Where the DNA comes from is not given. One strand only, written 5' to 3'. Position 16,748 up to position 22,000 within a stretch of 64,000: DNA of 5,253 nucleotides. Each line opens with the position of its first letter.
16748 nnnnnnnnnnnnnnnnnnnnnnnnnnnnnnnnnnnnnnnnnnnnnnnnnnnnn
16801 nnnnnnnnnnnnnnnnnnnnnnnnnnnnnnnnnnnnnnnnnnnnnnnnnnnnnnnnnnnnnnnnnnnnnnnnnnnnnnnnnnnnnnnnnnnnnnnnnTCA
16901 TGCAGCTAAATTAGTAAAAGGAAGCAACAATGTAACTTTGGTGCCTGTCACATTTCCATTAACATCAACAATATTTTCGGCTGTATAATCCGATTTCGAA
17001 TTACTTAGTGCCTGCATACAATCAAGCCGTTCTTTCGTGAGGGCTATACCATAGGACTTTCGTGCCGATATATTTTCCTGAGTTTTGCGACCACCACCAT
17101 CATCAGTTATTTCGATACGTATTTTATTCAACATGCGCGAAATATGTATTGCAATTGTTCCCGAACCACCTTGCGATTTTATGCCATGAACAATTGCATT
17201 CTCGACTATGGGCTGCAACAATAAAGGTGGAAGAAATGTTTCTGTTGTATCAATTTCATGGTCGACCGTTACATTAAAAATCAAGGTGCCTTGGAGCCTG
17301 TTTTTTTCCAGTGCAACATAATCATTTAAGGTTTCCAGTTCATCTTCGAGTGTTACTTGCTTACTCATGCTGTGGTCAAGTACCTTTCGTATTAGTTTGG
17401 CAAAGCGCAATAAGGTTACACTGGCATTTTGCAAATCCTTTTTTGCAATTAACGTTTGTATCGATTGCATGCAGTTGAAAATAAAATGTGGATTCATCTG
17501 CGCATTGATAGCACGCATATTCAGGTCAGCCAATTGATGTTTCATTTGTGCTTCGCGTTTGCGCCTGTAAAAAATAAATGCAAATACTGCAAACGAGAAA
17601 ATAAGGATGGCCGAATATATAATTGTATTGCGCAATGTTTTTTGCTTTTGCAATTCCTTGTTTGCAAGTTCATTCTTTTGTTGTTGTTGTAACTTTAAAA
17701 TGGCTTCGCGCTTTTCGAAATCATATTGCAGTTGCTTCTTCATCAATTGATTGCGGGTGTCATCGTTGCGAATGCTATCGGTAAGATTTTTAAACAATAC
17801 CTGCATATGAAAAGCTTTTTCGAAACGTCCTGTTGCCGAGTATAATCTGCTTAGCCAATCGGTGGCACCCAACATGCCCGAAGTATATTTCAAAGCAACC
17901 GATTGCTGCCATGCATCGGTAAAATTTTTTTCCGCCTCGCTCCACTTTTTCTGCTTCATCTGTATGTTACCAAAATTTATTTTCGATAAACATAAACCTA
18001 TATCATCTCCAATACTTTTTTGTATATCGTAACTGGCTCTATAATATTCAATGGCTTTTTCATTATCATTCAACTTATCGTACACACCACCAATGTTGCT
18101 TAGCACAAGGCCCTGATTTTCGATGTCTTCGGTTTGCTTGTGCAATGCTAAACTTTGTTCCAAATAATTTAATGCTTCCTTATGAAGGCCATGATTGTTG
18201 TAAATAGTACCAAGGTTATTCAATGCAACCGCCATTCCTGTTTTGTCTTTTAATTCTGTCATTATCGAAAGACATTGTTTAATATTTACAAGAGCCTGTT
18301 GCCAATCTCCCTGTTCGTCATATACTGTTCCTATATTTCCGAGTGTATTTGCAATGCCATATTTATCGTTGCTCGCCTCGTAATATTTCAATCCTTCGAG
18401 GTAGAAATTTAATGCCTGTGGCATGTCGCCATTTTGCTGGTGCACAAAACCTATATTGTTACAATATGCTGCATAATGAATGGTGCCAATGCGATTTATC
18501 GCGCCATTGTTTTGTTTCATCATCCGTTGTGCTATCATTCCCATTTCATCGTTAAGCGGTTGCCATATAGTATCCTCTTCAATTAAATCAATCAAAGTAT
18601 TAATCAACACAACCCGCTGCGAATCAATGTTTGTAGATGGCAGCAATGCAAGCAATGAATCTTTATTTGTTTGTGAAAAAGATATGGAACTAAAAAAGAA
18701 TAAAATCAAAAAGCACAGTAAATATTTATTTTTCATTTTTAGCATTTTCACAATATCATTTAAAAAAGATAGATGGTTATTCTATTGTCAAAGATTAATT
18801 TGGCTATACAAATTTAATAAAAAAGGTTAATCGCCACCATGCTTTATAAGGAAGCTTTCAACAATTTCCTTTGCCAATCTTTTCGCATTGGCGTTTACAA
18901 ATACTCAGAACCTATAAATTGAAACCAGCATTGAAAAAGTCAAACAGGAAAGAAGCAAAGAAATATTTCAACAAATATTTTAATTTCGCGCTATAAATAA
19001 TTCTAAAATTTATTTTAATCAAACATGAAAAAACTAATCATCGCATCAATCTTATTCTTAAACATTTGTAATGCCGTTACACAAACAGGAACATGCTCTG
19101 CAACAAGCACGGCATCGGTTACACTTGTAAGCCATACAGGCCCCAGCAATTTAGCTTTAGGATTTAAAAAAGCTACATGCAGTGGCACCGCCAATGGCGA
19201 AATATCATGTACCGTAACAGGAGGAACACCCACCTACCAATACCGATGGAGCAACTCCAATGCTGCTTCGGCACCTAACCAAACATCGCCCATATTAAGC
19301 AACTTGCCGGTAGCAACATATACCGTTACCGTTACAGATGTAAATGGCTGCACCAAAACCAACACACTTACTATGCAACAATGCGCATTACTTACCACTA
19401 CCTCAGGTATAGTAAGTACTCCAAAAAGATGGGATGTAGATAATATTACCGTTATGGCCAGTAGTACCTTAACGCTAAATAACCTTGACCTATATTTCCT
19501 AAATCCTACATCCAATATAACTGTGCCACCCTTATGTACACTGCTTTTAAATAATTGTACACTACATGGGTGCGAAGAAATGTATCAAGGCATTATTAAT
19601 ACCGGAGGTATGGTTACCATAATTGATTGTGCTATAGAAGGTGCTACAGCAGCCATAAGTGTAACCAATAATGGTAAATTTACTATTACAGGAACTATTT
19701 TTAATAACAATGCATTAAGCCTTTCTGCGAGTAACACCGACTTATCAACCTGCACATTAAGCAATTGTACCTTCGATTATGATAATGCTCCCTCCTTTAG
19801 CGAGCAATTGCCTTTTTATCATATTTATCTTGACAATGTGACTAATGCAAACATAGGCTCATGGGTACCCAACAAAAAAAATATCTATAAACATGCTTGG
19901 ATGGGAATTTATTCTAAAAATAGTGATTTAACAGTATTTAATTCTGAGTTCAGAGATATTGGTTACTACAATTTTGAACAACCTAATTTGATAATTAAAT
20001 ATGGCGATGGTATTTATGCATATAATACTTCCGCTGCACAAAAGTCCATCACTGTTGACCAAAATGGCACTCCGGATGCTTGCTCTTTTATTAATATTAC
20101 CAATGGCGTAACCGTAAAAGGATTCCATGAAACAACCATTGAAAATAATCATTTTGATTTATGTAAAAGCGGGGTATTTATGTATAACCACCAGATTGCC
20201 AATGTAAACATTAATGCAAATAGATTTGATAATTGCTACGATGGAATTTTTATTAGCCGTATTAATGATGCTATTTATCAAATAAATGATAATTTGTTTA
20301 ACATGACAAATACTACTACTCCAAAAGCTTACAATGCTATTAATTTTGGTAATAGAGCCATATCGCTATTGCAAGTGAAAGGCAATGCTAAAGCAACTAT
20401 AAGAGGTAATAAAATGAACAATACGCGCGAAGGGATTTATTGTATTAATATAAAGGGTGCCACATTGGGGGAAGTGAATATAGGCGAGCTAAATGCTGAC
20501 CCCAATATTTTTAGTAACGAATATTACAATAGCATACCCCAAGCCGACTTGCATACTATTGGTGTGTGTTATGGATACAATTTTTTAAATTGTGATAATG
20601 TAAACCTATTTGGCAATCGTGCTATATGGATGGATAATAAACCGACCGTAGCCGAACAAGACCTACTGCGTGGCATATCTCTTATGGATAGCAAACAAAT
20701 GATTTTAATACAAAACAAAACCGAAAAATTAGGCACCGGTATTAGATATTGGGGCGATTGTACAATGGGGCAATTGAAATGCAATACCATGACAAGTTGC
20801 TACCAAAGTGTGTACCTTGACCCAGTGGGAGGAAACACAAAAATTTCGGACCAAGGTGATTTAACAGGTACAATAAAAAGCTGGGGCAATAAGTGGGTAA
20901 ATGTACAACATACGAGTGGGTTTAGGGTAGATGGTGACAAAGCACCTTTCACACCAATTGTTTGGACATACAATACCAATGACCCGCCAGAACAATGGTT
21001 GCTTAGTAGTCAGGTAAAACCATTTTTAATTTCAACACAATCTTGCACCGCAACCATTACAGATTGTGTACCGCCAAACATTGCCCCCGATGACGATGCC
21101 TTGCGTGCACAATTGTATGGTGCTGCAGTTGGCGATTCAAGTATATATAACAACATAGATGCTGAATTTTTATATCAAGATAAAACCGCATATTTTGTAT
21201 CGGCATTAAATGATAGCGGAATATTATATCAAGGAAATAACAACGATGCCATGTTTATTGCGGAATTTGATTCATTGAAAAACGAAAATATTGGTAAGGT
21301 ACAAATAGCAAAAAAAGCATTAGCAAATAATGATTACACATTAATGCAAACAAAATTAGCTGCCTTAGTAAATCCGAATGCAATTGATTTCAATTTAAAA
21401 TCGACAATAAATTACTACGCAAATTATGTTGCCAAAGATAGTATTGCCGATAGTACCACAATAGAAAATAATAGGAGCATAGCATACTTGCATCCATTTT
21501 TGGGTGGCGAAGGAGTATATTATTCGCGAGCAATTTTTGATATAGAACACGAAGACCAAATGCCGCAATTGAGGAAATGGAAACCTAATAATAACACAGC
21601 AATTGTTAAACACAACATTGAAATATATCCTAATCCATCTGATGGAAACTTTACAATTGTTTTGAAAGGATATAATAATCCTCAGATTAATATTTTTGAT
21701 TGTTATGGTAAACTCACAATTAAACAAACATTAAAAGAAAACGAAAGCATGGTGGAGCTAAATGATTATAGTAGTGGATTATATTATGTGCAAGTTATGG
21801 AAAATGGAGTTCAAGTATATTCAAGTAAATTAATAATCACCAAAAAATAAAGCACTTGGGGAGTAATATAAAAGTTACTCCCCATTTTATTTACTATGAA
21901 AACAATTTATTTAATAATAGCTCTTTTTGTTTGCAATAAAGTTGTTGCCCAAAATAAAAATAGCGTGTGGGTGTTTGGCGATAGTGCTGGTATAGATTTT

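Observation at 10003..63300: Disruptions are concentrated in cargo genes (3 nonsense codons, 5 or more frameshifts) while all housekeeping genes in the window are intact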

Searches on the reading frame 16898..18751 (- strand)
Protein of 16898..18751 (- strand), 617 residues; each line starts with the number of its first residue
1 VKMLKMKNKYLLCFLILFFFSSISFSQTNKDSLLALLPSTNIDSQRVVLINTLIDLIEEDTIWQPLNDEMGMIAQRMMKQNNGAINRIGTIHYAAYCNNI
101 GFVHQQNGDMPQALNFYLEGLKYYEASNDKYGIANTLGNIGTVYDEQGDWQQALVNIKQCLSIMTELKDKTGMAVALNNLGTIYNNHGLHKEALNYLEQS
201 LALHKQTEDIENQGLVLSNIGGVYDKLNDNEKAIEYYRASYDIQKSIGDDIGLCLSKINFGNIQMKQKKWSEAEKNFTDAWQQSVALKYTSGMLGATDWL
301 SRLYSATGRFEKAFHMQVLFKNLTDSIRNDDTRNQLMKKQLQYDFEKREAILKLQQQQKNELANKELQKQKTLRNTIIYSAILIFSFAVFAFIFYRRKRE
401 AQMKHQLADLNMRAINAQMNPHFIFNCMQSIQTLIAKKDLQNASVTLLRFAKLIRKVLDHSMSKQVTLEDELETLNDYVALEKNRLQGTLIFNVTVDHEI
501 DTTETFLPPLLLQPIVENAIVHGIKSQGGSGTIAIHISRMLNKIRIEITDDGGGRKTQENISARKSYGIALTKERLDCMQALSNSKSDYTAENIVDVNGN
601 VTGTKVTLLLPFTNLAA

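Call 21: search_protein_families(library=ncbifam, proteins=[window:16898-18751:-], max_evalue=0.001)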
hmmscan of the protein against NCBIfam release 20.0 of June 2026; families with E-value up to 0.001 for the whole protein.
window:16898-18751:- (617 aa): 10 families
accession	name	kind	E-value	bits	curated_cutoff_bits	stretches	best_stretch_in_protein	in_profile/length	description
NF053520.1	HK_Porph_FimS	equivalog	3.7e-23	81.6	600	1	102-411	92-391/618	sensor histidine kinase FimS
NF041717.1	HaaA_phane_TPR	equivalog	1.4e-17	63.1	1125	1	91-248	709-866/882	cyclophane-containing RiPP biosynthesis TPR protein HaaT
NF002725.1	PRK02603.1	equivalog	1.3e-13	51.3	143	2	101-188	42-120/173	photosystem I assembly protein Ycf3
NF053617.1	SARPRegAfsRStmc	equivalog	8.5e-12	43.8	1430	2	98-248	780-930/986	SARP-family global regulator AfsR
NF053779.1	BT3442_fam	equivalog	7.1e-09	34.9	940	1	100-416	108-401/563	BT3442 family protein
TIGR00540.1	TPR_hemY_coli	hypoth_equivalog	3.9e-08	32.5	142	1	167-240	319-385/385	heme biosynthesis-associated TPR protein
NF047558.1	TPR_END_plus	domain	3.9e-05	23.5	32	0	179-206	4-31/56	TPR end-of-group domain-containing protein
TIGR02521.1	type_IV_pilW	equivalog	0.00014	21.5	154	1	129-342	26-230/234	type IV pilus biogenesis/stability protein PilW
NF033758.1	gliding_GltE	equivalog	0.00033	19.7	225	0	125-240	77-180/411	adventurous gliding motility TPR repeat lipoprotein GltE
NF040586.1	FxSxx_TPR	equivalog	0.00055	18.5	300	0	98-245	518-671/830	FxSxx-COOH system tetratricopeptide repeat protein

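Call 62: search_protein_families(library=pfam, proteins=[window:16898-18751:-], max_evalue=0.0001)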
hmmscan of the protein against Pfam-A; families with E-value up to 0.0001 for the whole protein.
window:16898-18751:- (617 aa): 10 families
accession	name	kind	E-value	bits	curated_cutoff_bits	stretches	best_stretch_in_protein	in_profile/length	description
PF13424.12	TPR_12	-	5.2e-30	103.9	30.1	2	173-245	2-76/77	Tetratricopeptide repeat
PF13374.12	TPR_10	-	7.7e-21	73.9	27.5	1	174-207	2-35/42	Tetratricopeptide repeat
PF00515.34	TPR_1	-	2.2e-20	72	27.8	0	174-204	1-31/34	Tetratricopeptide repeat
PF06580.19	His_kinase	-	9.1e-20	71.1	25.2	1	411-488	2-79/81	Histidine kinase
PF07719.23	TPR_2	-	8.5e-19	66.5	27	0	216-243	3-30/34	Tetratricopeptide repeat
PF13176.12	TPR_7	-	6.6e-17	60.5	27.9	0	176-210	1-35/36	Tetratricopeptide repeat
PF13181.12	TPR_8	-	1.2e-13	50.5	25.7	0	218-245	5-32/34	Tetratricopeptide repeat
PF17874.7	TPR_MalT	-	1.3e-05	25.1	45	0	96-208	42-156/336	MalT-like TPR region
PF10602.15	RPN7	-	3.5e-05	24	29.6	0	119-279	21-138/174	26S proteasome subunit RPN7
PF02518.31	HATPase_c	-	9.4e-05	23.3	26.4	0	511-561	5-55/111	Histidine kinase-, DNA gyrase B-, and HSP90-like ATPase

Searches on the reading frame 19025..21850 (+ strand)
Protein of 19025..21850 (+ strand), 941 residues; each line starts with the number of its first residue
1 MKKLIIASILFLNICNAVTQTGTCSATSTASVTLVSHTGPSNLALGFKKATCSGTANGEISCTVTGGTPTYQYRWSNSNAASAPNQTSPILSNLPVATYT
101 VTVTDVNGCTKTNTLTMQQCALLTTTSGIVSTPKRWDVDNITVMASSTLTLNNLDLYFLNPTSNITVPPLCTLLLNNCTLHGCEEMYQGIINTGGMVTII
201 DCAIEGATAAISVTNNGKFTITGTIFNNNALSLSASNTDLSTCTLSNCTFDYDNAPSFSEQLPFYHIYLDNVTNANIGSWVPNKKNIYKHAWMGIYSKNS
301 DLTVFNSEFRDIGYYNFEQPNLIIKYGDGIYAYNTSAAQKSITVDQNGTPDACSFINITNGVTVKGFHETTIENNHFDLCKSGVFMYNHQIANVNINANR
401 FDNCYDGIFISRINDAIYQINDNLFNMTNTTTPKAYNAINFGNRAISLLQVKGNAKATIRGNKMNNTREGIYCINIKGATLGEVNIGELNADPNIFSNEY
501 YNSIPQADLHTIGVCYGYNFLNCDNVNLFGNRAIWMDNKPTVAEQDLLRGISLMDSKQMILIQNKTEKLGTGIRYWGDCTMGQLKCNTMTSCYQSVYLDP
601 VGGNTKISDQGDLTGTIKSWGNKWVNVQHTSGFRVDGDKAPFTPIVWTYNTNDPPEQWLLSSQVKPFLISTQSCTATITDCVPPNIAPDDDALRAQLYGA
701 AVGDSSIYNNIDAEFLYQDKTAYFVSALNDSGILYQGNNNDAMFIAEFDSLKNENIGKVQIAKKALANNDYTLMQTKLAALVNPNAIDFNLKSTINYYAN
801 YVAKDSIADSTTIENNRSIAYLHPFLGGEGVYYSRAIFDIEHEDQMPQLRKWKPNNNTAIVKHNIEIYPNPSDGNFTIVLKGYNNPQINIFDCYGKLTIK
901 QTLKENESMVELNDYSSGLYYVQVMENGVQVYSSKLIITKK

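Call 11: search_protein_families(library=pfam, proteins=[window:19025-21850:+], max_evalue=0.01)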
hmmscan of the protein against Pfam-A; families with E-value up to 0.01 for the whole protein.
window:19025-21850:+ (941 aa): 5 families
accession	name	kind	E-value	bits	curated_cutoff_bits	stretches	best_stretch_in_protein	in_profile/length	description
PF18962.6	Por_Secre_tail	-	1e-11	45.4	27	1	867-938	1-75/75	Secretion system C-terminal sorting domain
PF13573.12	SprB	-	4.4e-09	36.3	28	1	51-79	8-36/37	SprB repeat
PF13229.12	Beta_helix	-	3.4e-07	30.4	25.9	2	174-343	12-152/158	Right handed beta helix region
PF05048.19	NosD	-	1.1e-06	28.7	23.6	2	310-428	15-126/212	Periplasmic copper-binding protein (NosD)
PF01696.23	Adeno_E1B_55K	-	0.0056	15.8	24.5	0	175-249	145-222/387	Adenovirus EB1 55K protein / large t-antigen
